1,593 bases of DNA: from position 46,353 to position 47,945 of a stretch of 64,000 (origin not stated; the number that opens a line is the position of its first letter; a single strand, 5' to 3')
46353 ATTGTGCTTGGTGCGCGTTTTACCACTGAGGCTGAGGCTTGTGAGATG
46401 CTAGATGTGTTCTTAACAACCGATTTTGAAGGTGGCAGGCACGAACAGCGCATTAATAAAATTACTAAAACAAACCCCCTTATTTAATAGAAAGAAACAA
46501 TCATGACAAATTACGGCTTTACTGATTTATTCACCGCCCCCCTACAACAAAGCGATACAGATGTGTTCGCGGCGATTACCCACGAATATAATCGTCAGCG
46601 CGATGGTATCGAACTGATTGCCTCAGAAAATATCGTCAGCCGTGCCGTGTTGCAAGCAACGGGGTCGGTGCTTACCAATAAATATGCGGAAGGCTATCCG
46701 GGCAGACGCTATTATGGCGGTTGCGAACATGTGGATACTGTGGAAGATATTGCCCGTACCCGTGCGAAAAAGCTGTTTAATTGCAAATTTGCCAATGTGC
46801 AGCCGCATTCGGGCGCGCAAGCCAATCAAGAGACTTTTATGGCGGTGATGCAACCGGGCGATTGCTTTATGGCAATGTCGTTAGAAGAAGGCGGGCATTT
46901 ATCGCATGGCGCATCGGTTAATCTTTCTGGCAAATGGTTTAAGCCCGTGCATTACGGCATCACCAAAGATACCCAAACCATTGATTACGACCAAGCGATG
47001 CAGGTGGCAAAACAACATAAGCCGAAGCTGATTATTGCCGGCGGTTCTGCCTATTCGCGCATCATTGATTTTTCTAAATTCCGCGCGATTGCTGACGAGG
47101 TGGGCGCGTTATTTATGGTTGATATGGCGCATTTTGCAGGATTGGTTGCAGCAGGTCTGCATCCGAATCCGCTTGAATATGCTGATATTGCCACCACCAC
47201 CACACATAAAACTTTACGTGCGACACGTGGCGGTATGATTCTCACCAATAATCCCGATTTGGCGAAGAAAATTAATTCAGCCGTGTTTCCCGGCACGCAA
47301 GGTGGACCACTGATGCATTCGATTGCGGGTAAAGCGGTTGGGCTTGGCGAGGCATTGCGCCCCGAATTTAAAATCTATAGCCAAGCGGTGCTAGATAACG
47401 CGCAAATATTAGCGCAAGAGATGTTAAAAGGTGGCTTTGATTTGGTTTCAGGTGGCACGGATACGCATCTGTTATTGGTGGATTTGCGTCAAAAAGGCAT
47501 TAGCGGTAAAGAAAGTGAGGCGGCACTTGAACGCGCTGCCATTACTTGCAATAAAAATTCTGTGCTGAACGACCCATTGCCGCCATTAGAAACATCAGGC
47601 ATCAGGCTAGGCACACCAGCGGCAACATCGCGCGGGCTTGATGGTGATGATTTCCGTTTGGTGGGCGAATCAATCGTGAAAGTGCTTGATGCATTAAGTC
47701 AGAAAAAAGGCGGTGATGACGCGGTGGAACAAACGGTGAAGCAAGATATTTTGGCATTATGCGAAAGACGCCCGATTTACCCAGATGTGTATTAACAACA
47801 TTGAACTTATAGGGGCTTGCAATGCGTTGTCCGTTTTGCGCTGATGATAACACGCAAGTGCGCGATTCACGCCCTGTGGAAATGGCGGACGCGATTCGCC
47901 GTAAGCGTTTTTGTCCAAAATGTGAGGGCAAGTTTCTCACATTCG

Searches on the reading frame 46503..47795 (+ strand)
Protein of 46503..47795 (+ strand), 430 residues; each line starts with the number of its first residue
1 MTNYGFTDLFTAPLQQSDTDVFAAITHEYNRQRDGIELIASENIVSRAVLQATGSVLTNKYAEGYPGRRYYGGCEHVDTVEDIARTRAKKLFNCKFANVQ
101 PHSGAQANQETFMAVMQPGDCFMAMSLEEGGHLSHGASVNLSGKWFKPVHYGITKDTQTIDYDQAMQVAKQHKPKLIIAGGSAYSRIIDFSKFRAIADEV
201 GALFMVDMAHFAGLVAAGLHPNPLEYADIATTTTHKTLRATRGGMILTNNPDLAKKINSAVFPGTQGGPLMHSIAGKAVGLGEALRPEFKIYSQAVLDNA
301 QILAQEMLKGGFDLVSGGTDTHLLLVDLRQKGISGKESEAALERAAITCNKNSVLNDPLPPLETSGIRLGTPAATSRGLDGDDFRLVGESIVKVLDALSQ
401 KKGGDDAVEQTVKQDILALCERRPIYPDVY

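Call 81: search_protein_families(library=pfam, proteins=[window:46503-47795:+], max_evalue=0.00001)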
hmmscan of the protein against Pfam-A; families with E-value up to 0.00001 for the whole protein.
window:46503-47795:+ (430 aa): 2 families
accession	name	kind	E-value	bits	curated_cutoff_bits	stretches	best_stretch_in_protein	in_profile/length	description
PF00464.25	SHMT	-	2.2e-165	550.5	27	1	14-390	1-398/399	Serine hydroxymethyltransferase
PF01041.23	DegT_DnrJ_EryC1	-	2.1e-07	30.9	19.8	1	147-274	87-215/360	DegT/DnrJ/EryC1/StrS aminotransferase family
